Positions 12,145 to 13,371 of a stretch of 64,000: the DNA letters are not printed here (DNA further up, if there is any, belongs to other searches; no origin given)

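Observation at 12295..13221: MTAP-family phosphorylase translationally overlapped with a radical SAM gene: possible 5'-deoxyadenosine disposal module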

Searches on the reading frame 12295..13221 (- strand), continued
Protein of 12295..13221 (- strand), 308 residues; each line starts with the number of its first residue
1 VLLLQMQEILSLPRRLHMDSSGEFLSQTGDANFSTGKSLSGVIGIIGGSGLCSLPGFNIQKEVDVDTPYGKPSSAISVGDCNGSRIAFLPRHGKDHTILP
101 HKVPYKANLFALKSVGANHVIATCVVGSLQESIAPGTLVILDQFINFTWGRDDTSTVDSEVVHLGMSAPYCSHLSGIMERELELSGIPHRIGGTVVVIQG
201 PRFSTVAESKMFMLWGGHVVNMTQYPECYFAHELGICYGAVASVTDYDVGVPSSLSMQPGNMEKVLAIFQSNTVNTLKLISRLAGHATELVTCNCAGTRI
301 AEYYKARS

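Call 69: find_encoding_contigs(protein=P0117, flank=5000, max_places=1)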
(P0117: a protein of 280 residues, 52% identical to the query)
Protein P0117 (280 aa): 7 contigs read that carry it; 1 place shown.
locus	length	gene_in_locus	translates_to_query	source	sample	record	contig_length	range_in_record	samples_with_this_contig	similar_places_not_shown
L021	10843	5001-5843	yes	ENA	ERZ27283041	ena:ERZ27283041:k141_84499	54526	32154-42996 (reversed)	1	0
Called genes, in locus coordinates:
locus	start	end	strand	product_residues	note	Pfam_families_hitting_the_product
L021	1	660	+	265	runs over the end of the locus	-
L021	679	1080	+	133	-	-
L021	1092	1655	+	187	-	PF00856:SET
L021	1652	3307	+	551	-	PF02518:HATPase_c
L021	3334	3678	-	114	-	-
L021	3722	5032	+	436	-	PF04055:Radical_SAM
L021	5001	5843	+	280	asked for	PF01048:PNP_UDP_1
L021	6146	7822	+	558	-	PF00005:ABC_tran, PF00006:ATP-synt_ab (faint), PF02463:SMC_N (faint), PF13555:AAA_29 (faint), PF13304:AAA_21 (faint), PF00005:ABC_tran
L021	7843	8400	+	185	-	PF08433:KTI12, PF13671:AAA_33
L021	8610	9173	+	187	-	PF13489:Methyltransf_23 (weak), PF08241:Methyltransf_11, PF08242:Methyltransf_12 (weak), PF13649:Methyltransf_25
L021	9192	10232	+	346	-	PF02016:Peptidase_S66, PF17676:Peptidase_S66C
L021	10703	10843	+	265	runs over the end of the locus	-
